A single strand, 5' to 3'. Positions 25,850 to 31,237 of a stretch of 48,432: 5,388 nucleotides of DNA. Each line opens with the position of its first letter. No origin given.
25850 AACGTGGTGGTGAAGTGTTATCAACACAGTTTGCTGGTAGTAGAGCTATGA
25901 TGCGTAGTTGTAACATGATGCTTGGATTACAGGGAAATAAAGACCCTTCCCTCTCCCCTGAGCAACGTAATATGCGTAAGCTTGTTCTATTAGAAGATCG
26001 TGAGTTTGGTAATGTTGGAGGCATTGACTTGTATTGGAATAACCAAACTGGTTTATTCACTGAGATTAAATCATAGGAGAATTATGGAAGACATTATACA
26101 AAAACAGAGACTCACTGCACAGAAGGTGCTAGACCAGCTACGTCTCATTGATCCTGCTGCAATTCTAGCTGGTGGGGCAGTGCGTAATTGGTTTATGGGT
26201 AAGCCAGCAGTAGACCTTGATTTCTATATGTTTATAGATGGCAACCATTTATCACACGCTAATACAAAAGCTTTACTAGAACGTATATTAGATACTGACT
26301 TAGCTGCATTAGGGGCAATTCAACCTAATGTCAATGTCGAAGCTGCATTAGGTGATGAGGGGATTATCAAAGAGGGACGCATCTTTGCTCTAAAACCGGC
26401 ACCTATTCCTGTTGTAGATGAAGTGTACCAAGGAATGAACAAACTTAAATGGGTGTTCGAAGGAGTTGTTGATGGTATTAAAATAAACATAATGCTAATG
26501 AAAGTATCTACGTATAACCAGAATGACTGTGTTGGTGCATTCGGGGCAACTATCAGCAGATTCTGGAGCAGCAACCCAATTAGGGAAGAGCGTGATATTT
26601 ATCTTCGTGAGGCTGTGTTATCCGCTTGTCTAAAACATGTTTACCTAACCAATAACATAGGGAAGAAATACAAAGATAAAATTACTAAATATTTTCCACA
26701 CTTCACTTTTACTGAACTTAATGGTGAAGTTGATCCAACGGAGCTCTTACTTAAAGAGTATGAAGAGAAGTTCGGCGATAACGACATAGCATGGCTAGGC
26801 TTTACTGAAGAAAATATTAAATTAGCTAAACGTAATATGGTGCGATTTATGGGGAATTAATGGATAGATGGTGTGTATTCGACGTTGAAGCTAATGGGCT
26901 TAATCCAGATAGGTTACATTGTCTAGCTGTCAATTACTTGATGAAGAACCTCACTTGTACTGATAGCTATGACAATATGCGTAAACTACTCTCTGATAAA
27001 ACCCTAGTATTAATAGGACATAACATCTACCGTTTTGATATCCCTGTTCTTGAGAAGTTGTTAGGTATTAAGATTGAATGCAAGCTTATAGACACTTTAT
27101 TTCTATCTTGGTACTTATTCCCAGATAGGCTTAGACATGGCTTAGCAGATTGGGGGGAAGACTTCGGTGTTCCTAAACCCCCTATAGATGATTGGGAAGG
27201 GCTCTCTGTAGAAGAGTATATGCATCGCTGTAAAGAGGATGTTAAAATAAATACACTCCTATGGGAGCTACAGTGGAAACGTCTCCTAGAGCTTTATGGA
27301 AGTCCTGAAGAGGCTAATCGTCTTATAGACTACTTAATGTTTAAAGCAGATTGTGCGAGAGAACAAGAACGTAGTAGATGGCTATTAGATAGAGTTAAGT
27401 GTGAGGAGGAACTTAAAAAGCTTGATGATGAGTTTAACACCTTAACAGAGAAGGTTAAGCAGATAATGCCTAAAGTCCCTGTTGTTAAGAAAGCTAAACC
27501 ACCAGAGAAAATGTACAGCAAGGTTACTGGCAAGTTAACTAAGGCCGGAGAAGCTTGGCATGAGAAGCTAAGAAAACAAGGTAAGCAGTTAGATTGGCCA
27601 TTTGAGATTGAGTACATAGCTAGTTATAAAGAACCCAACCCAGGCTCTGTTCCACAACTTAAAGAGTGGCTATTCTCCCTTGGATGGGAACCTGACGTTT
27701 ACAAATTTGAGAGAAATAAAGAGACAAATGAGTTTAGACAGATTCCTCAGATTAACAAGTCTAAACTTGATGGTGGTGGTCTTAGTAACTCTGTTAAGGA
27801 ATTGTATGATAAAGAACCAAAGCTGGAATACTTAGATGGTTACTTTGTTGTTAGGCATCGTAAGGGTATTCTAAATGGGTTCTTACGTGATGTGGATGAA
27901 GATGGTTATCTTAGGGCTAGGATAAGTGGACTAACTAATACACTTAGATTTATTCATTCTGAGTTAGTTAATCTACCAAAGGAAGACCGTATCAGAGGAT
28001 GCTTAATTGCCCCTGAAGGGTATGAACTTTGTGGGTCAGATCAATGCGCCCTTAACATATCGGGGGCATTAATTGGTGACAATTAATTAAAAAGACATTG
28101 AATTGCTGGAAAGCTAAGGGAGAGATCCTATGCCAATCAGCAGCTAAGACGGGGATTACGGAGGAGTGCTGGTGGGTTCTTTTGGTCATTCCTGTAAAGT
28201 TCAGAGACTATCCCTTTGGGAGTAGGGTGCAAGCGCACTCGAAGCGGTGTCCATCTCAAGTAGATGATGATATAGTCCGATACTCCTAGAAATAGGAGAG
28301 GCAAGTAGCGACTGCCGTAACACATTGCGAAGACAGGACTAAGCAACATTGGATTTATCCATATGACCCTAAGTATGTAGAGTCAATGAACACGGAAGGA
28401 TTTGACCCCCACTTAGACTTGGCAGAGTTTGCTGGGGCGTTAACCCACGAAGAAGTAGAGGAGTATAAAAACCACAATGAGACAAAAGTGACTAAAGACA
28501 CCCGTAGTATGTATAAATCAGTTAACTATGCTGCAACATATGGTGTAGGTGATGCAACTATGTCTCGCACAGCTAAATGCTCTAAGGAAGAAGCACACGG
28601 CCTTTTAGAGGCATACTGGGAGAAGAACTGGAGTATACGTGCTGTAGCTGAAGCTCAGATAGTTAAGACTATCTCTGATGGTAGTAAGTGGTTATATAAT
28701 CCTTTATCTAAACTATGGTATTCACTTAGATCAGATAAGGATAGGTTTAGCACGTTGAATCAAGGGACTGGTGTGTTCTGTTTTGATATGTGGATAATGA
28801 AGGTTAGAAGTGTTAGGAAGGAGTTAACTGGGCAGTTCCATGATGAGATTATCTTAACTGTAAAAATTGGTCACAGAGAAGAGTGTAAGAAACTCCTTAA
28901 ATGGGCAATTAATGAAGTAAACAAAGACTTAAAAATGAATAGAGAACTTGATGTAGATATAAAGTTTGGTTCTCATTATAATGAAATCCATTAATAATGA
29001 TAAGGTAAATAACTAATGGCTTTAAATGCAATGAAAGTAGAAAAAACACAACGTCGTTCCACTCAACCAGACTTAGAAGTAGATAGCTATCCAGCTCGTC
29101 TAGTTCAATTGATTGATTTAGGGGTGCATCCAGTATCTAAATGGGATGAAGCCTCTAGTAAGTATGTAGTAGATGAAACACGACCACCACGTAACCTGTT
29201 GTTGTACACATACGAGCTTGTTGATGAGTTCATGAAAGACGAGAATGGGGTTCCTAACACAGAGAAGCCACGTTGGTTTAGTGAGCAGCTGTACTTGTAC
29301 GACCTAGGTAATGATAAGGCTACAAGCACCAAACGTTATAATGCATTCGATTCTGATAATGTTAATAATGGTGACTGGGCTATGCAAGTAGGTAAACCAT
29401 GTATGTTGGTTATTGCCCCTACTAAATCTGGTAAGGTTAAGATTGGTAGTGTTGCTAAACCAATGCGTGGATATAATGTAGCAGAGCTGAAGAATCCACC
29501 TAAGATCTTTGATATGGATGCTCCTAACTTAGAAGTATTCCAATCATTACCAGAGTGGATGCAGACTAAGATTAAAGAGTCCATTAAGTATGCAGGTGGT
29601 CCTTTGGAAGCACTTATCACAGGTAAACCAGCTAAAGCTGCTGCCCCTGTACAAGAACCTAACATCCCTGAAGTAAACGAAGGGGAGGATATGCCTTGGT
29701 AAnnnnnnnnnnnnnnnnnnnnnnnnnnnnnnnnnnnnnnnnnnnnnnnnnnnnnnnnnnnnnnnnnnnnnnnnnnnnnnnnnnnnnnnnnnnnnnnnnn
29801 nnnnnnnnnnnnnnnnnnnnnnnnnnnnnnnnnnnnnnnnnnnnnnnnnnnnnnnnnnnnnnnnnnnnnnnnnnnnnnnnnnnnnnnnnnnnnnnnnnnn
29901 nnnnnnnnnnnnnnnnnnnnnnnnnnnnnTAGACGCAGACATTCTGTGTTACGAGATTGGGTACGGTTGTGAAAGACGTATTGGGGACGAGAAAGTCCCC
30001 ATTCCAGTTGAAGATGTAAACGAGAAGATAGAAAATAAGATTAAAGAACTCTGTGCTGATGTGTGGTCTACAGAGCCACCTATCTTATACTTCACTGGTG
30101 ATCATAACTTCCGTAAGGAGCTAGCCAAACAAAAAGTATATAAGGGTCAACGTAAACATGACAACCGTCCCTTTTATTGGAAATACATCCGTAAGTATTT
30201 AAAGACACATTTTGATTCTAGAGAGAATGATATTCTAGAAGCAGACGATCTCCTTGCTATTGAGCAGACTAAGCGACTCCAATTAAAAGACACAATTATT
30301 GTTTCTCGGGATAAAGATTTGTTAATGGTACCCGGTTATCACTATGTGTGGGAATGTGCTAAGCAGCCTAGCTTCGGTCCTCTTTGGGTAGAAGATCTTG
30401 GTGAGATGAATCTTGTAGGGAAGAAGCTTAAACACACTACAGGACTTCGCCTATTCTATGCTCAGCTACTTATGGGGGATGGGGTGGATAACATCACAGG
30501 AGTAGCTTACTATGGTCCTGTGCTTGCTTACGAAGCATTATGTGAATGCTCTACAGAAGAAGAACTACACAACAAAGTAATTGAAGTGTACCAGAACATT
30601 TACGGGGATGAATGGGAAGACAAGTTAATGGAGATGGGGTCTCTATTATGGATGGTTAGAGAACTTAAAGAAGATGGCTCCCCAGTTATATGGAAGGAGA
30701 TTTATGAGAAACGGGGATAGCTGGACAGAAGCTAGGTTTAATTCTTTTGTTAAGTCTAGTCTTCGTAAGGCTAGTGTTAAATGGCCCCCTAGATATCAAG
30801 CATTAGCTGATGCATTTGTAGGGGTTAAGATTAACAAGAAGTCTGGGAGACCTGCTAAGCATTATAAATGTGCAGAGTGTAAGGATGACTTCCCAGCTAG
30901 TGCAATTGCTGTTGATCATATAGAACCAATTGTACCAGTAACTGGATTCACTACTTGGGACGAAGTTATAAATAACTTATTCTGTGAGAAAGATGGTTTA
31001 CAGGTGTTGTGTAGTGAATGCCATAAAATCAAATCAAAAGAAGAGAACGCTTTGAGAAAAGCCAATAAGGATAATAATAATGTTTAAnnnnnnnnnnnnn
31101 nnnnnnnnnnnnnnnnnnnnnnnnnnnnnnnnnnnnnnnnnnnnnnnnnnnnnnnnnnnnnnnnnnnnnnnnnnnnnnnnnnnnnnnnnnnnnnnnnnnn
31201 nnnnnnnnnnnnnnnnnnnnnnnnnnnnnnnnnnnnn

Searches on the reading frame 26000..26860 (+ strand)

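Call 73: search_protein_families(library=phrogs, max_evalue=0.00001, proteins=[window:26000-26860:+])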
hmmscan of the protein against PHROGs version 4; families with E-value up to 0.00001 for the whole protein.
window:26000-26860:+ (286 aa): 2 families
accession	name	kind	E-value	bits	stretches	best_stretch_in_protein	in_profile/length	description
phrog_10174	-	DNA, RNA and nucleotide metabolism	9.2e-22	78.4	1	30-81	12-63/137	nucleotidyltransferase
phrog_1614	-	DNA, RNA and nucleotide metabolism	1.6e-11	45.4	1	24-252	5-207/268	nucleotidyltransferase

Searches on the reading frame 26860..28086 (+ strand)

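Call 73: search_protein_families(library=phrogs, max_evalue=0.00001, proteins=[window:26860-28086:+])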
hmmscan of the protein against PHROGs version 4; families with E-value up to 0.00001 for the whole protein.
window:26860-28086:+ (408 aa): 3 families
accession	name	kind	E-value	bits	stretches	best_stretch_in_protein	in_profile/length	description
phrog_17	-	DNA, RNA and nucleotide metabolism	1.2e-67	229.9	1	2-398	670-1016/1445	DNA polymerase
phrog_192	-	DNA, RNA and nucleotide metabolism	4.5e-08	33.8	1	35-142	176-274/397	DNA polymerase exonuclease subunit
phrog_403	-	DNA, RNA and nucleotide metabolism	2.6e-07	30.9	1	48-107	141-204/321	DNA polymerase exonuclease subunit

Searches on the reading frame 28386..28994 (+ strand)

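Call 106: search_protein_families(library=pfam, max_evalue=0.01, proteins=[window:28386-28994:+])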
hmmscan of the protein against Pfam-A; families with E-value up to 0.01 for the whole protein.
window:28386-28994:+ (202 aa): 1 family
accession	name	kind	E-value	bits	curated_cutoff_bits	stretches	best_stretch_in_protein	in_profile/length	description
PF00476.26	DNA_pol_A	-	2.6e-15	56.7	34.3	1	26-199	193-380/381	DNA polymerase family A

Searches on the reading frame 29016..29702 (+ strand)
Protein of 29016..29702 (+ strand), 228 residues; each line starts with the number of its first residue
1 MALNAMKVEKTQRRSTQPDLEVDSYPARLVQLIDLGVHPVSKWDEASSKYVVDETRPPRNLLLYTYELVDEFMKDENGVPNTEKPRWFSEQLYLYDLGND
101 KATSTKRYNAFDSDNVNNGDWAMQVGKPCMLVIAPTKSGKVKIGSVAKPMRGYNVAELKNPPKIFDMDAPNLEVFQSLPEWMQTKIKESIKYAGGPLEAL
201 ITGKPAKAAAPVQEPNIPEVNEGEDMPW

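Call 73: search_protein_families(library=phrogs, max_evalue=0.00001, proteins=[window:29016-29702:+])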
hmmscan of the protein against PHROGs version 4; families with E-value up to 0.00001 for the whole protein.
window:29016-29702:+ (228 aa): 2 families
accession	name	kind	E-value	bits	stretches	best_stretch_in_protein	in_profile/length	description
phrog_862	-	unknown function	1.5e-32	114.5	1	6-221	20-251/276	-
phrog_6599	-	unknown function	1.3e-10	42.5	1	11-176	11-179/245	-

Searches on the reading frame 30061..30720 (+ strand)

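Call 106: search_protein_families(library=pfam, max_evalue=0.01, proteins=[window:30061-30720:+])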
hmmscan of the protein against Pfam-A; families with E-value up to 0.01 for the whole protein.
window:30061-30720:+ (219 aa): 2 families
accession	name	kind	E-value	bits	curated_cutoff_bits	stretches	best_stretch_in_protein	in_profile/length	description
PF02739.22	5_3_exonuc_N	-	1.4e-05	25.4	34.3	1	12-89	57-136/164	5'-3' exonuclease, N-terminal resolvase-like domain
PF01367.25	5_3_exonuc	-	9.3e-05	23.3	40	1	135-202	10-73/97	5'-3' exonuclease, C-terminal SAM fold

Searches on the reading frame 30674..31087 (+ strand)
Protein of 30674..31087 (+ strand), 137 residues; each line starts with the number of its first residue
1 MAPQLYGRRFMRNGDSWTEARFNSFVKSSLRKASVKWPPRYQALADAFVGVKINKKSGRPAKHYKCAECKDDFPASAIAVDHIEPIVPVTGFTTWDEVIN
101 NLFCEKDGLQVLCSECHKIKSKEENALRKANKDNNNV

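Call 106: search_protein_families(library=pfam, max_evalue=0.01, proteins=[window:30674-31087:+])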
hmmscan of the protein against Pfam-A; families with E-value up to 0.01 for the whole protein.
window:30674-31087:+ (137 aa): 3 families
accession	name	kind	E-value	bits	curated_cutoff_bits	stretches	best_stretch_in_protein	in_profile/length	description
PF01844.29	HNH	-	8.3e-06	26.3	21.4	1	66-122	1-46/47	HNH endonuclease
PF14279.12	HNH_5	-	0.0061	16.9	27.5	0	66-121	1-44/56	HNH endonuclease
PF04997.17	RNA_pol_Rpb1_1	-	0.0095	15.8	39.7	0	55-133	46-118/312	RNA polymerase Rpb1, domain 1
